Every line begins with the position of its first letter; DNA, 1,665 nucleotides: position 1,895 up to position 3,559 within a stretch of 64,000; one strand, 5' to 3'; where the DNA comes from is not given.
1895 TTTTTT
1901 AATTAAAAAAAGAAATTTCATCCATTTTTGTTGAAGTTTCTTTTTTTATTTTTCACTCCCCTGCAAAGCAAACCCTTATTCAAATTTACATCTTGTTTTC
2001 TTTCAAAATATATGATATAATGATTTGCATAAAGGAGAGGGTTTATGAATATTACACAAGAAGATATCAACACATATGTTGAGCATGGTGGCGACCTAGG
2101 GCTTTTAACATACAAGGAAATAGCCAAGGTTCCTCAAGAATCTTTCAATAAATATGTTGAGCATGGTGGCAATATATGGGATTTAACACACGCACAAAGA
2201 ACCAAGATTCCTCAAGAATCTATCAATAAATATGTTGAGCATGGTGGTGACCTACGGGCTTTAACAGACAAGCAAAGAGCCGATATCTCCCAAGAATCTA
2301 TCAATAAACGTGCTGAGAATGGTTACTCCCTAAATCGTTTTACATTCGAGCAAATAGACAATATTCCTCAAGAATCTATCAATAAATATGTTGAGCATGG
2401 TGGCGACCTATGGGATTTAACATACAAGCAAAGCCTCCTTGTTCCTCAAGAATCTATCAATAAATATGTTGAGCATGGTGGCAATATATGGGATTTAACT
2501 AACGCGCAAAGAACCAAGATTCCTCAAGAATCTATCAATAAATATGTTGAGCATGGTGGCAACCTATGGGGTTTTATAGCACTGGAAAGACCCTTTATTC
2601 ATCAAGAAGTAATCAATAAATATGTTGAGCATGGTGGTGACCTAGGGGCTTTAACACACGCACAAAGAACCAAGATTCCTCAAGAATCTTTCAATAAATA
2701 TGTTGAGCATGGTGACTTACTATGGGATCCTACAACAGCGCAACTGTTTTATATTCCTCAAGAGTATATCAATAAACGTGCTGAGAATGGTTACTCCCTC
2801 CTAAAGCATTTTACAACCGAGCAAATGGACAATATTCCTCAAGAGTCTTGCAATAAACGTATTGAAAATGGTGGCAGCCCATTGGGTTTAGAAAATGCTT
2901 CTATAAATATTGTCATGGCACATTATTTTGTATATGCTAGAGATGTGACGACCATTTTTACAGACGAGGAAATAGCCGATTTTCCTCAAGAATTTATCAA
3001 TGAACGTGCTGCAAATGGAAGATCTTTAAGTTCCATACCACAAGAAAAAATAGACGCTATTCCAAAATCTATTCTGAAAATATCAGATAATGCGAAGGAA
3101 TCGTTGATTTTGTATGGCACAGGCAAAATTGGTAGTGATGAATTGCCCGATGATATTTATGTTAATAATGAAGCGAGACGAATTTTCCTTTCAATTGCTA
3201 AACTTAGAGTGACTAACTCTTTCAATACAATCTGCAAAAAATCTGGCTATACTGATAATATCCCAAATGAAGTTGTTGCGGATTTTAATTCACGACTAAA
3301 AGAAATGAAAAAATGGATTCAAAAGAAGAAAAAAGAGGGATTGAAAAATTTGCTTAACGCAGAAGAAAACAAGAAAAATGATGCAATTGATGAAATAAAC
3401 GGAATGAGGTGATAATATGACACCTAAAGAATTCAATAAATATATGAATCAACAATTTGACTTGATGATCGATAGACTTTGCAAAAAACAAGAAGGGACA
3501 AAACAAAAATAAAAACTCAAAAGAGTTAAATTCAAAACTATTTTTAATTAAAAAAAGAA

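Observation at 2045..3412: Cytoplasmic protein built from exactly phased 78-nt / 26-aa repeats of an unrecognised type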

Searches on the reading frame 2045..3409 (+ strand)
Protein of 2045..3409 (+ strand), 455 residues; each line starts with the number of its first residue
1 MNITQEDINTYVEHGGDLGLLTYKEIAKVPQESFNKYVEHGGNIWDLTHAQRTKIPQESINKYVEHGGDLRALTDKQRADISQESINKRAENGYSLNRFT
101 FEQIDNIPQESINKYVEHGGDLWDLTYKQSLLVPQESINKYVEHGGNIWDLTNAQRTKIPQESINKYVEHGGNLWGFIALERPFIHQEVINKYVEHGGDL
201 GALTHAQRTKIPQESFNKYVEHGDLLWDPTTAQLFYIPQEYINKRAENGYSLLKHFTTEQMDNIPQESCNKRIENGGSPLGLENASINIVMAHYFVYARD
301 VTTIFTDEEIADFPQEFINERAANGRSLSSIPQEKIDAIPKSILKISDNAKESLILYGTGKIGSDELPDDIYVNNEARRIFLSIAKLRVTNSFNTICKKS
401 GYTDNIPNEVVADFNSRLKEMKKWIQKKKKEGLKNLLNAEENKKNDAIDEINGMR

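Call 3: search_protein_families(library=pfam, proteins=[window:2045-3409:+], max_evalue=10)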
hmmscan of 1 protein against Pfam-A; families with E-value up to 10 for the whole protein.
window:2045-3409:+ (455 aa): 8 families
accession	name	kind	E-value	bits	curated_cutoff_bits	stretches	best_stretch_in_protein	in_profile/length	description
PF22369.2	GLMA_2nd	-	0.00018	21.7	27.7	0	4-20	64-80/138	GLMA-like, second domain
PF10925.13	DUF2680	-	0.00068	20.1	25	0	187-197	21-31/57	Protein of unknown function (DUF2680)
PF07746.16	LigA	-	0.0016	18.9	25.3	0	120-149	25-54/87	Aromatic-ring-opening dioxygenase LigAB, LigA subunit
PF13783.11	DUF4177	-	0.0023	18.6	25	0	239-259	27-47/65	Domain of unknown function (DUF4177)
PF22557.2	DuOB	-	0.038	14.5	27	1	84-144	66-127/210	Dual OB-containing domain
PF15590.11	Imm27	-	0.074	13.4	27.3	1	95-130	17-53/67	Immunity protein 27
PF10615.14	DUF2470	-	0.24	12.4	22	0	57-90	13-46/77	Domain of unknown function (DUF2470)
PF11656.13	DUF3811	-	1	10.2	23.5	0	419-451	15-48/88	YjbD family (DUF3811)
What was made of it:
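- On TPR / Sel1: No TPR or Sel1 hit at E <= 10 (call 3).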

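Call 4: search_protein_families(library=ncbifam, proteins=[window:2045-3409:+], max_evalue=10)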
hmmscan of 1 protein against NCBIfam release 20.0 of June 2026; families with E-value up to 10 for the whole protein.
window:2045-3409:+ (455 aa): 9 families
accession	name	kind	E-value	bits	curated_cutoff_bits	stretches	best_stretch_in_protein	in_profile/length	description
TIGR02792.1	PCA_ligA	equivalog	8.3e-06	26.1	108.6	1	88-154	13-79/117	protocatechuate 4,5-dioxygenase subunit alpha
NF009917.0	PRK13377.1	subfamily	3e-05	24.1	173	1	88-152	19-83/129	protocatechuate 4,5-dioxygenase subunit alpha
NF009918.0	PRK13378.1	equivalog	0.00015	21.9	161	1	88-151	19-82/118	protocatechuate 4,5-dioxygenase subunit alpha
TIGR03792.1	TIGR03792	hypoth_equivalog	0.00016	21.5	45.75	1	209-271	7-72/90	TIGR03792 family protein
NF001667.0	PRK00431.2-3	equivalog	0.0018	17.9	252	0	162-198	27-63/182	ADP-ribose-binding protein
TIGR01147.1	V_ATP_synt_G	equivalog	0.0091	16.5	56.95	1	399-439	62-102/113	V-type ATPase subunit G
NF033222.2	listolys_S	subfamily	0.017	14.9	33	0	1-16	1-16/47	listeriolysin S family TOMM bacteriocin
NF001665.0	PRK00431.2-1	equivalog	0.059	12.9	315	0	8-44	29-65/177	ADP-ribose-binding protein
NF009912.0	PRK13372.1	equivalog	0.072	12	837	1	88-154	19-85/443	protocatechuate 4,5-dioxygenase subunit alpha/beta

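Call 7: find_homologous_proteins(query=window:2045-3409:+)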
Query window:2045-3409:+ (455 aa): 5 proteins with E <= 0.001 among 8000 candidates.
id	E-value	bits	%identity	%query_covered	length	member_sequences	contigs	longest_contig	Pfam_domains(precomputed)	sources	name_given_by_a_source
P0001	3.7e-192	658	94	65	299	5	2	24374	-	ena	-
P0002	7.4e-75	271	48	64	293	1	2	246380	-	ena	-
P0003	4.5e-74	268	50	59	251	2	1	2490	-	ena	-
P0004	2.0e-58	217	50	49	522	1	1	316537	PF10925.14,PF05887.17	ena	-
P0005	8.0e-54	202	33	100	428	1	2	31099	-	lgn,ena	-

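Call 11: search_solved_structures(query=window:2045-3409:+, max_evalue=10)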
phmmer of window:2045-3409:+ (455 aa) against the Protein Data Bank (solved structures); distinct sequences matched with E-value up to 10: 3.
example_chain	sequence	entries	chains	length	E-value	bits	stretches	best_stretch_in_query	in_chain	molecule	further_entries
1b4u_A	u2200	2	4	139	0.38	13.1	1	88-153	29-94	PROTOCATECHUATE 4,5-DIOXYGENASE | 4,5-DIOXYGENASE ALPHA CHAIN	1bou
7q52_AAA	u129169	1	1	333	1.1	11.6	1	163-242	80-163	Serine/threonine-protein kinase PknG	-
4y0x_A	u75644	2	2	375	1.4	11.3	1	164-242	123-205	Serine/threonine-protein kinase PknG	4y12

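Call 14: find_encoding_contigs(protein=P0001, flank=6000, max_places=4)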
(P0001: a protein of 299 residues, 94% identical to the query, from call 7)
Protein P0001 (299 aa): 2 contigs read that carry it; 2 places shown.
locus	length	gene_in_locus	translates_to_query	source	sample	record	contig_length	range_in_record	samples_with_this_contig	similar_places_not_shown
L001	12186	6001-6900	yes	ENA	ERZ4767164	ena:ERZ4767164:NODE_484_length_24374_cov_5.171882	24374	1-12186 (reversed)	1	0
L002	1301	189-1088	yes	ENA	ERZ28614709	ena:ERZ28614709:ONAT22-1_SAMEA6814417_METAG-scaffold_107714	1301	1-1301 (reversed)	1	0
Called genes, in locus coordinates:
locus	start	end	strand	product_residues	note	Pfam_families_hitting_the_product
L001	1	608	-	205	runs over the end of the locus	PF01553:Acyltransferase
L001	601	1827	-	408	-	PF03486:HI0933_like, PF13738:Pyr_redox_3 (weak), PF22780:HI0933_like_1st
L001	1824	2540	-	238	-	PF01479:S4, PF00849:PseudoU_synth_2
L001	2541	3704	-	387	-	PF00768:Peptidase_S11, PF13354:Beta-lactamase2, PF07943:PBP5_C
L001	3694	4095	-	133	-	PF09579:Spore_YtfJ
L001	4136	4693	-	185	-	-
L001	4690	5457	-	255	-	PF03418:Peptidase_A25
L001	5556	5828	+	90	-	PF01649:Ribosomal_S20p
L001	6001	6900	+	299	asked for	-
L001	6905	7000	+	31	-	-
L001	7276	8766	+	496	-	PF00664:ABC_membrane, PF03193:RsgA_GTPase (weak), PF02463:SMC_N, PF00005:ABC_tran, PF13304:AAA_21 (faint)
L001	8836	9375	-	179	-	PF02482:Ribosomal_S30AE, PF16321:Ribosom_S30AE_C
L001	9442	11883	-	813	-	PF02861:Clp_N, PF13191:AAA_16 (weak), PF00004:AAA, PF17871:AAA_lid_9, PF00004:AAA, PF07724:AAA_2, PF07728:AAA_5, PF10431:ClpB_D2-small, +7 more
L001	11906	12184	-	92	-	?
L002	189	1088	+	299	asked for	-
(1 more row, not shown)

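Call 15: find_encoding_contigs(protein=P0002, flank=6000, max_places=4)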
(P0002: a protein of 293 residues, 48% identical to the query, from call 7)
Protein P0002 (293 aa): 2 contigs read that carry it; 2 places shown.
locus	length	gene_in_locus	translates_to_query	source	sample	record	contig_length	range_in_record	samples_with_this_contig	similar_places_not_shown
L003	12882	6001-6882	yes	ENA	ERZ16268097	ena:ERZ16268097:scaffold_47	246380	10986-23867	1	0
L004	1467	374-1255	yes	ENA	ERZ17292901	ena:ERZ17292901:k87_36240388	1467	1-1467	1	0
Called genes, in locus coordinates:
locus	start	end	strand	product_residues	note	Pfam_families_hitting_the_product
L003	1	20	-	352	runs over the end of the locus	PF13509:S1_2 (faint), PF23459:S1_RRP5 (faint), PF21710:Spt6_S1 (faint), PF00575:S1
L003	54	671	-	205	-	PF01553:Acyltransferase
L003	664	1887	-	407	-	PF03486:HI0933_like, PF07992:Pyr_redox_2 (weak), PF13738:Pyr_redox_3 (weak), PF22780:HI0933_like_1st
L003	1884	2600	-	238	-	PF01479:S4, PF00849:PseudoU_synth_2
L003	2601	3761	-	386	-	PF00768:Peptidase_S11, PF13354:Beta-lactamase2, PF07943:PBP5_C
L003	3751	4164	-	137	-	PF09579:Spore_YtfJ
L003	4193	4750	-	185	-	-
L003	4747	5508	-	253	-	PF03418:Peptidase_A25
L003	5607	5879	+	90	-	PF01649:Ribosomal_S20p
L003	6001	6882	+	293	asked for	-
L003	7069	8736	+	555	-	PF00664:ABC_membrane, PF03193:RsgA_GTPase (weak), PF02463:SMC_N, PF00005:ABC_tran, PF13304:AAA_21 (faint)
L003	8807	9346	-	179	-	PF02482:Ribosomal_S30AE, PF16321:Ribosom_S30AE_C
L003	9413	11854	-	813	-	PF02861:Clp_N (weak), PF02861:Clp_N, PF00004:AAA, PF17871:AAA_lid_9, PF00004:AAA, PF07724:AAA_2, PF07728:AAA_5, PF10431:ClpB_D2-small, +8 more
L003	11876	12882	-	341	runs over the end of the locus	PF00217:ATP-gua_Ptrans, PF27454:McsB_C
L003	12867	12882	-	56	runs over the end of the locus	-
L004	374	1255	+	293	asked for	-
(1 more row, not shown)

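Call 17: find_related_loci(query=A1, collection=genome_contigs, flank=6000)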
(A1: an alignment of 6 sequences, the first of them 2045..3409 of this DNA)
Query A1 (455 aa) in genome_contigs; peptide patterns used: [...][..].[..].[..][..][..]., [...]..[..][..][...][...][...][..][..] (x = any residue, [..] = any of these).
171 stretches matched a pattern; 5 encode a relative of the query (tblastn E <= 1e-3); 5 distinct loci.
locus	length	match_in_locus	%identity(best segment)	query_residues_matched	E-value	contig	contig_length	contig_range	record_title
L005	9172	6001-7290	38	1-454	3e-86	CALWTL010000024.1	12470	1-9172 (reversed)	MAG: uncultured Clostridia bacterium isolate BRZ_CE__bin15 genome assembly, contig: BRZ_CE__NODE_6436_length_12470_cov_5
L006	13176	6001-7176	37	3-436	2e-74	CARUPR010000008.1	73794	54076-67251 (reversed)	MAG TPA_asm: uncultured Eubacteriales bacterium isolate MGBC127298 genome assembly, contig: MGBC127298.8, whole genome s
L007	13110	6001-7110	39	1-447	2e-73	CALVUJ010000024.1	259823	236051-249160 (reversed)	MAG: uncultured Bacilli bacterium isolate E27__bin352 genome assembly, contig: E27__k127_6111480, whole genome shotgun s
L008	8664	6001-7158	37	2-430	1e-72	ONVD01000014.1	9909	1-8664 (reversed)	uncultured Clostridiales bacterium isolate RUG666 genome assembly, contig: k87_11530212, whole genome shotgun sequence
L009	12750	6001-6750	44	1-451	2e-61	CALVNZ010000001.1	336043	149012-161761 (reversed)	MAG: uncultured Clostridia bacterium isolate BRZ_GC__bin72 genome assembly, contig: BRZ_GC__NODE_22_length_336043_cov_28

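Call 23: predict_structure(alignment_id=A1)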
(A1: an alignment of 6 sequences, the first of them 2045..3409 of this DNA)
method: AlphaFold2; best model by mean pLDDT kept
length: 455 residues; sequences in the alignment: 6
mean_pLDDT: 81.0   pTM: 0.52
mean pLDDT of the five models: 81.0, 73.3, 71.6, 71.3, 69.4
residues with pLDDT >= 90: 98; 70-90: 270; 50-70: 67; < 50: 20
segments of 3 or more residues with pLDDT < 50: 279-291, 444-447, 453-455
pLDDT, mean of each block of 10 residues (from residue 1): 85 90 89 93 87 93 93 90 97 92 94 94 89 92 86 84 84 71 80 83 82 87 70 76 81 62 71 58 38 61 64 76 84 87 85 88 79 89 87 88 85 84 85 78 50 48
secondary structure, 60 per line:
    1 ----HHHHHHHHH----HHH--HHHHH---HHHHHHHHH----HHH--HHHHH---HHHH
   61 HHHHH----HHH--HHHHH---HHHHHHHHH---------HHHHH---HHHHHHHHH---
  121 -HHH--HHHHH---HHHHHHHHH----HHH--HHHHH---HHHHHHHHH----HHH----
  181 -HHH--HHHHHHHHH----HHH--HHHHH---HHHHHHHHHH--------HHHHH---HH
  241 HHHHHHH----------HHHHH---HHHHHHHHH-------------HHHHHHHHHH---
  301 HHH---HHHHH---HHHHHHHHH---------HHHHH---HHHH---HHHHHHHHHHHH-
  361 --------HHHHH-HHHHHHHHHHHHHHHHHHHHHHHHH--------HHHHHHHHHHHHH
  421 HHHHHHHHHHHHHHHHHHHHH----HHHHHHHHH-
elements in order: H5-13 H23-27 H31-39 H49-53 H57-65 H75-79 H83-91 H101-105 H109-117 H127-131 H135-143 H153-157 H161-169 H187-195 H205-209 H213-222 H231-235 H239-247 H258-262 H266-274 H288-297 H307-311 H315-323 H333-337 H341-344 H348-359 H369-373 H375-399 H408-441 H446-454
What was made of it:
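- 2045..3412 (+): Coding sequence, 455 aa, of the repeat protein. AlphaFold2 model with mean pLDDT 81 (call 23).
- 2054..2833 (+): Ten exactly phased 78-nt / 26-aa units. Units 4 and 10 are the 'R-A...G-Y' flavour and the rest are the 'Y-V...G-G' flavour. Per unit, the model shows a 9-residue helix, a 4-residue GG turn, a 3-residue 3-10 turn and a 5-residue helix (call 23).
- On Alpha-solenoid tandem-repeat proteins (structural class): The AlphaFold2 model gives each unit a 9-residue helix, a turn, a 3-10 turn and a 5-residue helix, with pLDDT about 85-97 in units 1-6 (call 23).
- On Ankyrin repeat: DSSP shows no strand (call 23).
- On Leucine-rich repeat (typical): The model is all-helical (call 23).
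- The full-length model is helical throughout, with pLDDT 85-97 over units 1-6 (call 23). The full-length model rests on a 6-sequence alignment (call 23).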

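Call 25: search_protein_representatives(alignment_id=A1)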
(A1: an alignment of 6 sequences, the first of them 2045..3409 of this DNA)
Query: 6 sequences, 371 profile positions. Proteins with E-value up to 0.001 (for the whole library): 95; up to 1e-10: 59; up to 1e-30: 35. The best 95 are listed.
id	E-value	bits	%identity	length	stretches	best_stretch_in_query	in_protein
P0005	1.1e-165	567.8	-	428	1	1-371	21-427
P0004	3.0e-158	543.3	-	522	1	1-369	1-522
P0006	4.6e-143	493.3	-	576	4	124-370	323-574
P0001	1.5e-136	471.8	-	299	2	135-370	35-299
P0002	9.9e-117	406.6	-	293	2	103-370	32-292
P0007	1.8e-112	392.6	-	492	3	108-364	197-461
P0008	3.7e-99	348.8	-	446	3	140-370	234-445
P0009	6.6e-95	334.8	-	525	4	153-249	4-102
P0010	5.8e-84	298.8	-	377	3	183-369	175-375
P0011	7.0e-79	282.1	-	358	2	98-369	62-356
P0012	5.2e-72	259.5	-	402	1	2-369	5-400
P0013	2.9e-70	253.7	-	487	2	15-370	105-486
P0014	3.2e-69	250.3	-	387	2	180-365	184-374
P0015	2.7e-63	230.8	-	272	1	113-370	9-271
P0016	1.1e-62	228.8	-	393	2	102-370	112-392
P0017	1.3e-61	225.2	-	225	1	154-367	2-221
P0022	4.5e-53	197.2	-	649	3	43-245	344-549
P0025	2.2e-51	191.6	-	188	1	180-358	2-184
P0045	1.4e-19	87.0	-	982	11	155-181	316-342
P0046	1.0e-18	84.1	-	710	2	18-246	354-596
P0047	1.1e-17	80.7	-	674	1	244-369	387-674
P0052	9.3e-14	67.8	-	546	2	100-237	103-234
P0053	9.8e-14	67.7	-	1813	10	29-129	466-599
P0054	1.5e-13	67.1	-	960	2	36-247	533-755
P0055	7.0e-13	64.9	-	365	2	177-367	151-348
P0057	2.7e-12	63.0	-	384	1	29-211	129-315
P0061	1.1e-10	57.7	-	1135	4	86-242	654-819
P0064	1.3e-08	50.9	-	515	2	76-261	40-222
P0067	1.6e-07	47.3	-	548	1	28-237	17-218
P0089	2.4e-04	36.8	-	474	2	18-186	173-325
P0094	5.2e-04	35.7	-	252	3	2-62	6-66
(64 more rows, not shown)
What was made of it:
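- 2045..3412 (+): Homologues with the same architecture (calls 7, 17, 25).
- There are 5 hits among 5.8 billion proteins (call 7), 95 representatives among 1.84 billion (call 25) and 5 GTDB species (call 17).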

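Call 27: fold_search(model_id=the predicted structure, library=pdb)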
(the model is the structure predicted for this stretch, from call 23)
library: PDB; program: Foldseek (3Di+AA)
matches with E <= 10: 236; with E <= 0.001: 0
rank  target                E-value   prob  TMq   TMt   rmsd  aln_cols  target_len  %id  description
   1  8ga7                  1.4e-02  0.28  0.11  0.10  27.6       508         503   14  Geometrically programmable nanomaterial construction using regularized protein building blocks (released 2024-03-13)
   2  5mfl_C                3.0e-02  0.25  0.10  0.11  20.3       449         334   13  Designed armadillo repeat protein (KR)5_GS10_YIIIM6AII (released 2017-09-13)
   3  8g4j_B                3.4e-02  0.25  0.10  0.11  20.6       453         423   12  Crystal structure of Cavia porcellus (guinea pig) importin-alpha 1 in cargo-free state (released 2023-02-22)
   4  5yki_A                4.0e-02  0.66  0.18  0.20  17.3       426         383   11  Crystal structure of the engineered nine-repeat PUF domain in complex with cognate 9nt-RNA (released 2018-03-14)
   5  7dvq_1                5.3e-02  0.33  0.14  0.08  18.9       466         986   12  Cryo-EM Structure of the Activated Human Minor Spliceosome (minor Bact Complex) (released 2021-03-31)
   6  8y7e_1                6.0e-02  0.33  0.14  0.08  18.9       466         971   12  Cryo-EM Structure of the human minor pre-B complex (pre-precatalytic spliceosome) U12 snRNP part (released 2024-03-13)
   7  3k5z_A                1.2e-01  0.25  0.14  0.15  19.7       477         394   10  Crystal structure of FBF-2/gld-1 FBEa G4A mutant complex (released 2009-11-03)
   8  4a3v_C                1.2e-01  0.20  0.13  0.13  20.3       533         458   10  yeast regulatory particle proteasome assembly chaperone Hsm3 in complex with Rpt1 C-terminal fragment (released 2012-04-11)
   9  9k1w_C                1.2e-01  0.28  0.17  0.12  17.8       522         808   12  Structure of the SF3B core, harboring the K700E mutation in SF3B1, in complex with intron-U2 snRNA (released 2025-09-03)
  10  4r0z                  1.5e-01  0.18  0.12  0.11  19.3       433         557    7  A conserved phosphorylation switch controls the interaction between cadherin and beta-catenin in vitro and in vivo (released 2015-04-29)
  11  8or0_C                1.5e-01  0.23  0.15  0.08  20.2       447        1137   10  CAND1-CUL1-RBX1-SKP1-SKP2-CKS1-CDK2 (released 2023-06-28)
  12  9c59_B                1.6e-01  0.33  0.18  0.16  18.2       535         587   12  Human AP-3 dimer bound to myristoylated Arf1 (Q71L) and LAMP1 cargo on a lipid nanodisc (released 2024-12-18)
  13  5ykh                  1.7e-01  0.21  0.13  0.15  19.5       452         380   11  Crystal structure of the engineered nine-repeat PUF domain (released 2018-03-14)
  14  4a3v_A                1.8e-01  0.20  0.14  0.14  19.2       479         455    9  yeast regulatory particle proteasome assembly chaperone Hsm3 in complex with Rpt1 C-terminal fragment (released 2012-04-11)
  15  1m8w_B                1.9e-01  0.16  0.12  0.14  18.0       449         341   12  CRYSTAL STRUCTURE OF THE PUMILIO-HOMOLOGY DOMAIN FROM HUMAN PUMILIO1 IN COMPLEX WITH NRE1-19 RNA (released 2002-09-25)
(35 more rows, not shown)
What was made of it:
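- Closest known: ARM / HEAT / PUF alpha-solenoids and designed helical repeat proteins. Same: These are the best Foldseek PDB matches (designed building blocks, a designed armadillo protein, importin-alpha, an engineered PUF domain; call 27).
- Closest known: ARM / HEAT / PUF alpha-solenoids and designed helical repeat proteins. Different: E >= 0.014, TM 0.10-0.20 and rmsd 17-28 A (call 27).
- An engineered PUF domain has the highest probability in the Foldseek PDB list (0.66, call 27).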
